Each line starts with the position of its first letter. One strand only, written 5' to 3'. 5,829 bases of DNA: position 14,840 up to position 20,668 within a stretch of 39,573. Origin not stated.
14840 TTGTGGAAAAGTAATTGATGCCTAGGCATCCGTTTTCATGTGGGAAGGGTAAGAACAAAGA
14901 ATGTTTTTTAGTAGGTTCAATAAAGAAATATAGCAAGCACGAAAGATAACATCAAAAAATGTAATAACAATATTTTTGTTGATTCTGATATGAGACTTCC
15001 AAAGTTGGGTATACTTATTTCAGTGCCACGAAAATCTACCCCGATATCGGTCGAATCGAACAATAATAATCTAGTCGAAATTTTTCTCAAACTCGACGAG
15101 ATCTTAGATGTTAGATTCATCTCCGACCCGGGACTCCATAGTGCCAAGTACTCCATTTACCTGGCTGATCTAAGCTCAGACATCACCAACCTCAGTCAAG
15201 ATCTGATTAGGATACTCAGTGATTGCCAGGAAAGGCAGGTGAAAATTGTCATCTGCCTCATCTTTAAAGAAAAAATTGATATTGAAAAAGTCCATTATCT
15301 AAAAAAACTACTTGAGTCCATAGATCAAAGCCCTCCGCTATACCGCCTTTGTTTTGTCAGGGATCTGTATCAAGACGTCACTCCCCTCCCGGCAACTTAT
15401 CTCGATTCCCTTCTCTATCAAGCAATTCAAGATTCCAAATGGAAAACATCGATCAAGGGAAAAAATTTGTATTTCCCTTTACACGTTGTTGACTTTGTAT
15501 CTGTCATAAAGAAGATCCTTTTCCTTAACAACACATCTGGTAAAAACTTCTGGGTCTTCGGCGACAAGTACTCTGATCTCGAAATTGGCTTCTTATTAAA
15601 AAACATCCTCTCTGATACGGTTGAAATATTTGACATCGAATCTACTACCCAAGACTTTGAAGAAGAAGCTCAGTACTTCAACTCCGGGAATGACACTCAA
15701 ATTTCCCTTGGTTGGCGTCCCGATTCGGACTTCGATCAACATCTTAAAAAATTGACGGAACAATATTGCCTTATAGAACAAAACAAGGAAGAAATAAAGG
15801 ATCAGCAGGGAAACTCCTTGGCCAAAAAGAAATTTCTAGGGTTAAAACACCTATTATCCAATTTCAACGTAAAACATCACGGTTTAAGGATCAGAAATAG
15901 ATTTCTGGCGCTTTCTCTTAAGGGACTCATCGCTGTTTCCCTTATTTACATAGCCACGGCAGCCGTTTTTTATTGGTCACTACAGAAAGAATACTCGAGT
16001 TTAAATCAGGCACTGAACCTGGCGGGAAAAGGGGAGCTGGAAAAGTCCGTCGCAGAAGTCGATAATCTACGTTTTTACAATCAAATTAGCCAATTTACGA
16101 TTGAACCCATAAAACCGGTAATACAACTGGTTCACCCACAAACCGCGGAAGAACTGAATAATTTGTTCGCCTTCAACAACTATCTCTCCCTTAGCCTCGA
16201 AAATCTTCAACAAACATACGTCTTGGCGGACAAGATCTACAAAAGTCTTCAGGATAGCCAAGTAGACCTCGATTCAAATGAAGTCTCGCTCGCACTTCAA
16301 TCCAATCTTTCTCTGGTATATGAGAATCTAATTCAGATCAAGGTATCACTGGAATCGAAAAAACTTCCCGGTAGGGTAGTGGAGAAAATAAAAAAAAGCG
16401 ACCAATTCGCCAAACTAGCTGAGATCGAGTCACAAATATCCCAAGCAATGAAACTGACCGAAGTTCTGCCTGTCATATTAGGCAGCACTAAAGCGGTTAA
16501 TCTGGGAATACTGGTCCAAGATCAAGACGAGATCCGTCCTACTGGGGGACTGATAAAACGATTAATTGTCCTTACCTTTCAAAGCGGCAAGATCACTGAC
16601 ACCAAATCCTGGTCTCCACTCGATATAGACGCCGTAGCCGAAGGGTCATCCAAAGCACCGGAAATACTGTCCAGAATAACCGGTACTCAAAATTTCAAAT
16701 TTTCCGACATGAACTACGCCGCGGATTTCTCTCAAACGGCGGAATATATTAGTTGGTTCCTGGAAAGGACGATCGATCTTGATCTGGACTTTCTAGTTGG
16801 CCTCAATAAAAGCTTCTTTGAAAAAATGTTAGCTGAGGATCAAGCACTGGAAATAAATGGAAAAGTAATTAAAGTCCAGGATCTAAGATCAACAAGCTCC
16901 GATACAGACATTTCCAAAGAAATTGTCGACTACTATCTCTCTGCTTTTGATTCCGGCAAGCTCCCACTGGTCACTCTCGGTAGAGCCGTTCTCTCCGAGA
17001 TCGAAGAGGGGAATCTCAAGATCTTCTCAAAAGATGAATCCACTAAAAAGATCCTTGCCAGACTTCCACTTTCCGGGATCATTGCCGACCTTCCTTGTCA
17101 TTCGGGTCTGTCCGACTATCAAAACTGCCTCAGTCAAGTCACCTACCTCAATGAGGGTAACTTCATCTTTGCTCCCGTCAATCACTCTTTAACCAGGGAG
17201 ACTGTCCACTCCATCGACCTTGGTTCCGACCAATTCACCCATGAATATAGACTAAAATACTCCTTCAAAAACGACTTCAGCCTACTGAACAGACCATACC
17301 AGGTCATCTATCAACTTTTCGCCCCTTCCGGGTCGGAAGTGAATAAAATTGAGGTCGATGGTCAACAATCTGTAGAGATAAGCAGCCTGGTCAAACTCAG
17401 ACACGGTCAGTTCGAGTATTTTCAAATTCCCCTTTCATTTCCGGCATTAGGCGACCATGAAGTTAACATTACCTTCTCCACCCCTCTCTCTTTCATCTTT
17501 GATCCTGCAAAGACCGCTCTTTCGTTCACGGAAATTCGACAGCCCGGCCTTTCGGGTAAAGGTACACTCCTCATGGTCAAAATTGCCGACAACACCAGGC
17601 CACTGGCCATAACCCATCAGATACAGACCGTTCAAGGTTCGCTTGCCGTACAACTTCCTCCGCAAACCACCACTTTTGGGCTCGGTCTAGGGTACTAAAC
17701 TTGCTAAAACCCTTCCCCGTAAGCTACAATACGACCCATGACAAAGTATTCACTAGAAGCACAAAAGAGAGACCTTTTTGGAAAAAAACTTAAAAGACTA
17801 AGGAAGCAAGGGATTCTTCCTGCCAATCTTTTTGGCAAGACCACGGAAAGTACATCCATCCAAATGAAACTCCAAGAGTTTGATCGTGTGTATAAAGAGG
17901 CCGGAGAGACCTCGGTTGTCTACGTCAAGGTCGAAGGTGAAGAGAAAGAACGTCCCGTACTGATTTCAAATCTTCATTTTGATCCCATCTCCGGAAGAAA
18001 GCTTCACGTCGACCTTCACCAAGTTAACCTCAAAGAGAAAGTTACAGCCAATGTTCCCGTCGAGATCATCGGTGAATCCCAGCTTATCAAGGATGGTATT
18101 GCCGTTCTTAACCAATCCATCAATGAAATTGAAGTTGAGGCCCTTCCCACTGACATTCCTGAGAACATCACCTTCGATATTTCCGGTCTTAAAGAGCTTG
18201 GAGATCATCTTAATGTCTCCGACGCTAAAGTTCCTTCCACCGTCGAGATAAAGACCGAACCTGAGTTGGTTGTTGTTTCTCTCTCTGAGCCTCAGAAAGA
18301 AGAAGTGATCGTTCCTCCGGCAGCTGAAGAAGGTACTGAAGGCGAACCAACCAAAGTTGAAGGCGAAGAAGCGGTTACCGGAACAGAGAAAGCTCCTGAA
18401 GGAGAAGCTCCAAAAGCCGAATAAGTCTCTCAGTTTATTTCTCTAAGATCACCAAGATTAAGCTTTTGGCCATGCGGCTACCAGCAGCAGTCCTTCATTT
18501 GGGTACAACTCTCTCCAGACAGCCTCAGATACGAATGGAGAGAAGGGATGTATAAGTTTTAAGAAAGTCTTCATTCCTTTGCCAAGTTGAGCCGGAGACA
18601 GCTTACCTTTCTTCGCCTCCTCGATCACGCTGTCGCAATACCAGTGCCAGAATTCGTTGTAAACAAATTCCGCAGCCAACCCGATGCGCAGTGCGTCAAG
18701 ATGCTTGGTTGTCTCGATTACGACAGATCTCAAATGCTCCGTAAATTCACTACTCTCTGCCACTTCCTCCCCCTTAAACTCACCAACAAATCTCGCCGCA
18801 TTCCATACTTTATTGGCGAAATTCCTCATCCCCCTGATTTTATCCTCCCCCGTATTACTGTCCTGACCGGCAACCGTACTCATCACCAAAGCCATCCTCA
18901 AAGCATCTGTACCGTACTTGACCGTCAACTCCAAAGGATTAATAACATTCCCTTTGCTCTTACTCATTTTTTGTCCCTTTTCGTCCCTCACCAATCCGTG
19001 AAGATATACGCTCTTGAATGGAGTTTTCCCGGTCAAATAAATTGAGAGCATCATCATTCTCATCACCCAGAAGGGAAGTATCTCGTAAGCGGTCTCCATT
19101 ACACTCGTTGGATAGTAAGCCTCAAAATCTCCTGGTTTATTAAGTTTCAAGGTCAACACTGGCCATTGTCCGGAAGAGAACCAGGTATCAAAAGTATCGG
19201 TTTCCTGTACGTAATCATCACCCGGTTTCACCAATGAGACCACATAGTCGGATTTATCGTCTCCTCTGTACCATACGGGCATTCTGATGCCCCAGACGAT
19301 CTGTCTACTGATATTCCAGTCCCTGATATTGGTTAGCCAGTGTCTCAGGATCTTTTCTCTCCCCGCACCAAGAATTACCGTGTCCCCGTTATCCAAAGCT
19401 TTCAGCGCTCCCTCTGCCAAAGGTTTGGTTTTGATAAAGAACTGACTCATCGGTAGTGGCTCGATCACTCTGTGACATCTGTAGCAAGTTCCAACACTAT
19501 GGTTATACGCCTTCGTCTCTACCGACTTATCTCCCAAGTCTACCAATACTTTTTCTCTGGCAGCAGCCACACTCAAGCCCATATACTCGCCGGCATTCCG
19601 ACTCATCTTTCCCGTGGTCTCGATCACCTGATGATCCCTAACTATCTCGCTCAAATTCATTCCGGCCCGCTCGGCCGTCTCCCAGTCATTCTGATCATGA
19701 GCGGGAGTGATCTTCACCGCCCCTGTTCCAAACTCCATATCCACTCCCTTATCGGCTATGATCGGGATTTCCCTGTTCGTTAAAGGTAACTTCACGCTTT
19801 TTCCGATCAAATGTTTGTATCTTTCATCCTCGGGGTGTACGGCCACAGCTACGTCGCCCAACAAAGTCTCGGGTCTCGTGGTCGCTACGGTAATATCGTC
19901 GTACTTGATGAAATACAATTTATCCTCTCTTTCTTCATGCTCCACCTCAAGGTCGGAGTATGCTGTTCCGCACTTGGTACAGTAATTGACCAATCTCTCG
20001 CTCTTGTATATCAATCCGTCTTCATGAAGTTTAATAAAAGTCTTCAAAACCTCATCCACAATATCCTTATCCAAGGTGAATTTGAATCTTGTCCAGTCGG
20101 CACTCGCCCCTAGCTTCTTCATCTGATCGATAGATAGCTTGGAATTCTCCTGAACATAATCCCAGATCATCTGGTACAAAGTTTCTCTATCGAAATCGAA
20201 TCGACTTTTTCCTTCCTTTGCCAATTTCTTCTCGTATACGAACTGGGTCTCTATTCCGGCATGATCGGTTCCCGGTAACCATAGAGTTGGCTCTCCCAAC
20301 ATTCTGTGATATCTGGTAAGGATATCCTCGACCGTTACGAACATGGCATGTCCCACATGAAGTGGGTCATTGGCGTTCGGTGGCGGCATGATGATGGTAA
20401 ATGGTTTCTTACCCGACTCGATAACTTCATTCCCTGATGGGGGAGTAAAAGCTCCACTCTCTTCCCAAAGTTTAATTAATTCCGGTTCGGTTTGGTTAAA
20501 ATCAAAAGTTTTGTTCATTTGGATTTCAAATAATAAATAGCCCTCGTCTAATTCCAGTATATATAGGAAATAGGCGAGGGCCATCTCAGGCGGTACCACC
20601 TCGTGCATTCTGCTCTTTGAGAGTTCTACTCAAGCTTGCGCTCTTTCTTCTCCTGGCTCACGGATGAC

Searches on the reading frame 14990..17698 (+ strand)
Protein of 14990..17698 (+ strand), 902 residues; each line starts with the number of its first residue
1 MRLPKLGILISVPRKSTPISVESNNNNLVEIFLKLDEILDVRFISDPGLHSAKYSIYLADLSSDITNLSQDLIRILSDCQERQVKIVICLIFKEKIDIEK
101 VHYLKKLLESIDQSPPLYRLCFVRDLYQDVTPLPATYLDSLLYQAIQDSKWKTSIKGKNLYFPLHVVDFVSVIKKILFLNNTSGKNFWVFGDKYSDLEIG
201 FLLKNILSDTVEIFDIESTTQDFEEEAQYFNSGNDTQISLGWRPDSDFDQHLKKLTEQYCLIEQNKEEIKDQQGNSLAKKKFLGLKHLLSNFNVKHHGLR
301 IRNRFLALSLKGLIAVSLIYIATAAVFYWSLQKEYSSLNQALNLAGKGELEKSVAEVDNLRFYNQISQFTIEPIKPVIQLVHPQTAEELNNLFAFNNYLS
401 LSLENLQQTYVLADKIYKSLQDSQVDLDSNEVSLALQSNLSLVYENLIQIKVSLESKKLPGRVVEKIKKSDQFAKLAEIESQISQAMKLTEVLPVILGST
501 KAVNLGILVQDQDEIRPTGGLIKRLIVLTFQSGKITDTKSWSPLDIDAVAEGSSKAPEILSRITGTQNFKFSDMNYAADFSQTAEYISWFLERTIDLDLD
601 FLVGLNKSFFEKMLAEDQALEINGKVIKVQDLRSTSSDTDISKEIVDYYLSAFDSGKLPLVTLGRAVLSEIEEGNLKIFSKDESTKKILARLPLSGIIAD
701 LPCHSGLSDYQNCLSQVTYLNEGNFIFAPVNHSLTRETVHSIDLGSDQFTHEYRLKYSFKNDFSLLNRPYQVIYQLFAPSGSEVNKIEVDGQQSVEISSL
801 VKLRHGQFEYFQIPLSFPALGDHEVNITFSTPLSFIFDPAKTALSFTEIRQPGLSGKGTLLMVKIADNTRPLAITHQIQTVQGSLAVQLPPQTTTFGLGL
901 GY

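Call 9: search_protein_families(library=pfam, proteins=[window:14990-17698:+])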
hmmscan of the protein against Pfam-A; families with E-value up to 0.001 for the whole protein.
window:14990-17698:+ (902 aa): 1 family
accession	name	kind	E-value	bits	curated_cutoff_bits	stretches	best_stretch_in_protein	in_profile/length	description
PF13196.11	DUF4012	-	1.9e-10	41.8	28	1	507-629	8-132/144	Protein of unknown function (DUF4012)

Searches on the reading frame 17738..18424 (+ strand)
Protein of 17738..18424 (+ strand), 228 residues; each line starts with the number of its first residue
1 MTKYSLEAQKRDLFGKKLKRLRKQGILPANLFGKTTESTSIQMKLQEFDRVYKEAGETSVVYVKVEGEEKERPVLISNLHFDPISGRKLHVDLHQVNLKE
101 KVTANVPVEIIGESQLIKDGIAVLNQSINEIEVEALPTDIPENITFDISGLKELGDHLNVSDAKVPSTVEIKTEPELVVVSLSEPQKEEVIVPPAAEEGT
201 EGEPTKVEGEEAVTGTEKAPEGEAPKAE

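Call 9: search_protein_families(library=pfam, proteins=[window:17738-18424:+])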
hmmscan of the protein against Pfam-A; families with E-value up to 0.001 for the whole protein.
window:17738-18424:+ (228 aa): 2 families
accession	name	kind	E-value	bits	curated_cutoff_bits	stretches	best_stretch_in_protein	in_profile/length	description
PF14693.11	Ribosomal_TL5_C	-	2.8e-22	79.3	27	1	101-186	1-84/84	Ribosomal protein TL5, C-terminal domain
PF01386.24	Ribosomal_L25p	-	1.3e-17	64.4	23.6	1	6-93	1-82/82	Ribosomal L25p family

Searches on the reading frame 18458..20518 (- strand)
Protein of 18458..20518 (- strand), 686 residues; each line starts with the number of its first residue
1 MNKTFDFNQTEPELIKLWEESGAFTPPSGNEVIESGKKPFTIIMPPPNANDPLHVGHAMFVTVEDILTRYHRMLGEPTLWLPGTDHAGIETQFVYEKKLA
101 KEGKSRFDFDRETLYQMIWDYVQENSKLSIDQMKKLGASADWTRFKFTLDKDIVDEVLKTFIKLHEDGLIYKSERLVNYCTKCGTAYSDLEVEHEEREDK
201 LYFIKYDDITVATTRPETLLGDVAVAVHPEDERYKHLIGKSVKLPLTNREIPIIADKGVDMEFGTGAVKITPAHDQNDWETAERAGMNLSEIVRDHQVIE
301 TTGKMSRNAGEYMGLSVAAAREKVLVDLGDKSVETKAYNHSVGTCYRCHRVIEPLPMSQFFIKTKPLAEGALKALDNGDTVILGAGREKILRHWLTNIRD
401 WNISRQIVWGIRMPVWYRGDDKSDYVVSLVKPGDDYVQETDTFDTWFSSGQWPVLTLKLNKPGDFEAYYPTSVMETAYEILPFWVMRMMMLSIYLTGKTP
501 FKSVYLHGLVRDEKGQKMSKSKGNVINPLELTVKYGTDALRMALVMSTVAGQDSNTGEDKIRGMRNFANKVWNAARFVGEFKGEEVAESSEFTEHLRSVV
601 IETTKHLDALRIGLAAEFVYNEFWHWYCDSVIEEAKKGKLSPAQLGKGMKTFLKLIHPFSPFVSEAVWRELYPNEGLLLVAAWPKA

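Call 9: search_protein_families(library=pfam, proteins=[window:18458-20518:-])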
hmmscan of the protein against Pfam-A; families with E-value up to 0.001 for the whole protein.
window:18458-20518:- (686 aa): 4 families
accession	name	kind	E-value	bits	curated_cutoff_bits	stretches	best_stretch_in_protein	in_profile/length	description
PF00133.28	tRNA-synt_1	-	4.5e-112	375.3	22.7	2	14-423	2-253/414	tRNA synthetases class I (I, L, M and V)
PF09334.17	tRNA-synt_1g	-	3.5e-23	82.4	20.1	2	386-563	209-373/391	tRNA synthetases class I (M)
PF08264.19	Anticodon_1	-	4e-14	53.2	25.1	1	593-685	5-106/148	Anticodon-binding domain of tRNA ligase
PF13603.12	tRNA-synt_1_2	-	4.5e-12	46.3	25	1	239-324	86-180/185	Leucyl-tRNA synthetase, editing domain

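Call 10: search_protein_families(library=ncbifam, proteins=[window:18458-20518:-])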
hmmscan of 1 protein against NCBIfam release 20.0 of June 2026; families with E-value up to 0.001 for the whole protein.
window:18458-20518:- (686 aa): 17 families
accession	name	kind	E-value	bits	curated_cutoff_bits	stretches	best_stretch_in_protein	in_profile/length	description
NF004349.1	PRK05729.1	equivalog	1.8e-240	800.6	704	1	3-685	2-697/860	valine--tRNA ligase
TIGR00422.1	valS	equivalog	4.7e-231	769.3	612.1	1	1-685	1-713/863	valine--tRNA ligase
NF011492.0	PRK14900.1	equivalog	4.5e-194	647.2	1783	1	3-673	11-709/1044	valine--tRNA ligase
NF009687.0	PRK13208.1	equivalog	2.4e-136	456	738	1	2-685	7-717/801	valine--tRNA ligase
TIGR00392.1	ileS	equivalog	3e-87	293.7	621.4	3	433-673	526-791/861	isoleucine--tRNA ligase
NF000540.1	alt_ValS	exception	2.8e-74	250.5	900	2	14-424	13-455/827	valine--tRNA ligase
NF008957.0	PRK12300.1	subfamily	7.1e-57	193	677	3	5-232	4-241/946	leucine--tRNA ligase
NF040702.1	ileS_w_GNAT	exception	5.7e-46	156.7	1999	3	7-207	19-222/1100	isoleucine--tRNA ligase, N-acetyltransferase domain-containing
TIGR00395.1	leuS_arch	equivalog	3.2e-45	154.5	648.5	3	16-232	9-235/938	leucine--tRNA ligase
TIGR00396.1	leuS_bact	equivalog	3.9e-45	154.3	548.4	3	516-685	604-772/843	leucine--tRNA ligase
NF000257.1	MupA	exception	6.7e-42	143.3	1900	3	441-550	507-618/1024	mupirocin-resistant isoleucine--tRNA ligase MupA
NF000258.1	MupB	exception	2e-41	141.8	1900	3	432-553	502-623/1033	mupirocin-resistant isoleucine--tRNA ligase MupB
TIGR00398.1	metG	equivalog_domain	2.5e-28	99.1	336.35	2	45-196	6-139/530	methionine--tRNA ligase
NF008900.0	PRK12267.1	equivalog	3.8e-25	88.5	598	2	343-569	144-353/648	methionine--tRNA ligase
NF001100.0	PRK00133.1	equivalog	3.3e-13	49.1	587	2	47-188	14-137/676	methionine--tRNA ligase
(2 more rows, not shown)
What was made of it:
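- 18458..20518 (-): valS, the regulated gene (686 aa ValRS lacking the C-terminal coiled-coil region). NCBIfam NF004349, 800.6 bits, model positions 2-697 of 860 (call 10).
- Checked: The downstream gene is valS (NCBIfam equivalog NF004349, 800.6 bits against a cutoff of 704, call 10).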

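Call 11: find_related_loci(query=window:18458-20518:-, collection=genome_contigs, flank=3000)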
Query window:18458-20518:- (686 aa) in genome_contigs; peptide patterns used: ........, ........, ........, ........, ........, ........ (x = any residue, [..] = any of these).
209 stretches matched a pattern; 175 encode a relative of the query (tblastn E <= 1e-3); the best 80 are kept; 80 distinct loci.
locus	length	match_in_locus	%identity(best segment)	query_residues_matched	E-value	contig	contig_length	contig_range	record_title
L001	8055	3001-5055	84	1-685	0e+0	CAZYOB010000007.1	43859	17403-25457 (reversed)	MAG TPA_asm: uncultured Pseudomonadales bacterium isolate SRP050083_co1_469 genome assembly, contig: NODE_257_length_438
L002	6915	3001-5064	71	1-686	0e+0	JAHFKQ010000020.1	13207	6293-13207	MAG: Candidatus Collierbacteria bacterium isolate nzgw413 NODE_4693_length_13208_cov_3.442653, whole genome shotgun sequ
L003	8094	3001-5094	70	1-685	0e+0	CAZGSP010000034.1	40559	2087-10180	MAG TPA_asm: uncultured Pseudomonadales bacterium isolate binchicken_co169_192 genome assembly, contig: k99_97697, whole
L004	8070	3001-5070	70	1-683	0e+0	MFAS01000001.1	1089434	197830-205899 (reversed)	MAG: Candidatus Collierbacteria bacterium RIFOXYD2_FULL_45_13 RIFOXYD2_FULL_OP11_Collierbacteria_45_13, whole genome sho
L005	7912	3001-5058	71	1-685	0e+0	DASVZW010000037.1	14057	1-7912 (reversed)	MAG TPA_asm: Patescibacteria group bacterium isolate SMAG_U2638 k141_824722, whole genome shotgun sequence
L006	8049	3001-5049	71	1-685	0e+0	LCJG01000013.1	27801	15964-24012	MAG: Candidatus Collierbacteria bacterium GW2011_GWB1_44_6 UW68_C0013, whole genome shotgun sequence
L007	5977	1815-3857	71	1-684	0e+0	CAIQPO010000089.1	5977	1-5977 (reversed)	Candidatus Collierbacteria bacterium isolate LaPlata_bin-3582 genome assembly, contig: bin-3582:89/97, whole genome shot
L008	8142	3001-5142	67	1-684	0e+0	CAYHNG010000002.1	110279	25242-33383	MAG TPA_asm: uncultured Pseudomonadales bacterium isolate ERP119705_co13_615 genome assembly, contig: NODE_192_length_11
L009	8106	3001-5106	67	1-685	0e+0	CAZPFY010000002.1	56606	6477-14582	MAG TPA_asm: uncultured Pseudomonadales bacterium isolate SRP062349_co1_292 genome assembly, contig: NODE_48_length_5660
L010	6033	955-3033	63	1-685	0e+0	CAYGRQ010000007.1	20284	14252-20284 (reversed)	MAG TPA_asm: uncultured Pseudomonadales bacterium isolate ERP118353_co1_126 genome assembly, contig: NODE_676_length_202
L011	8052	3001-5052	64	1-684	0e+0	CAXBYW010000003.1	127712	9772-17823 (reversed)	MAG TPA_asm: uncultured bacterium isolate SRR3725731_binner12_Refined_73 genome assembly, contig: ERZ4200997.40, whole g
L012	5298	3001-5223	62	1-684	0e+0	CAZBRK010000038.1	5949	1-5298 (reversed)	MAG TPA_asm: uncultured Pseudomonadales bacterium isolate binchicken_co243_137 genome assembly, contig: NODE_13219_lengt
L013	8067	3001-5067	61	1-685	0e+0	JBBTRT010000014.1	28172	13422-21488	MAG: Patescibacteria group bacterium isolate H52-bin002_1 H52_bin002_1_000000000014, whole genome shotgun sequence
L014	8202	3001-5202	57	1-686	0e+0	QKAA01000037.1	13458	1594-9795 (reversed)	MAG: bacterium isolate SZUA-360 scaffold_14572, whole genome shotgun sequence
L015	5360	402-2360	60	1-685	0e+0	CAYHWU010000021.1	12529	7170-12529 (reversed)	MAG TPA_asm: uncultured Gammaproteobacteria bacterium isolate ERP119705_co16_325 genome assembly, contig: NODE_4036_leng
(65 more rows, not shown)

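Call 23: find_related_loci(query=window:18458-20518:-, collection=metagenome_contigs, flank=1200)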
Query window:18458-20518:- (686 aa) in metagenome_contigs; peptide patterns used: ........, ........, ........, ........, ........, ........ (x = any residue, [..] = any of these).
262 stretches matched a pattern; 233 encode a relative of the query (tblastn E <= 1e-3); the best 80 are kept; 80 distinct loci.
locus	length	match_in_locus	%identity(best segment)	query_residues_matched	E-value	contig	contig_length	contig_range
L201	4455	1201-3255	85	1-685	0e+0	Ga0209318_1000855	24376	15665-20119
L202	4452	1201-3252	82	1-684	0e+0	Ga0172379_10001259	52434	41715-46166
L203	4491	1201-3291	78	1-684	0e+0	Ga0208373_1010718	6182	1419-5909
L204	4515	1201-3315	77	1-685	0e+0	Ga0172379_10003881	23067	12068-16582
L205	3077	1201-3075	82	1-626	0e+0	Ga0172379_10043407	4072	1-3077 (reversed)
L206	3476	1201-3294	70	1-685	0e+0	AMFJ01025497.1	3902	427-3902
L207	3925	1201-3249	71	1-685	0e+0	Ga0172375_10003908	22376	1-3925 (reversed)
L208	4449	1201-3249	71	1-685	0e+0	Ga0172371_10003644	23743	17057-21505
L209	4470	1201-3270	70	1-683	0e+0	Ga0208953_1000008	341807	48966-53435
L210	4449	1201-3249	71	1-685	0e+0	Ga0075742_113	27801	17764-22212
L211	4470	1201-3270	70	1-683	0e+0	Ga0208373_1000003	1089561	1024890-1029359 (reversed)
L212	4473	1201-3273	70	1-685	0e+0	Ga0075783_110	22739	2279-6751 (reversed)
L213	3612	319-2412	67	1-685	0e+0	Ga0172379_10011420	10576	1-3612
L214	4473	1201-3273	70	1-685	0e+0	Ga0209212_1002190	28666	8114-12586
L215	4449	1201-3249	70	1-684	0e+0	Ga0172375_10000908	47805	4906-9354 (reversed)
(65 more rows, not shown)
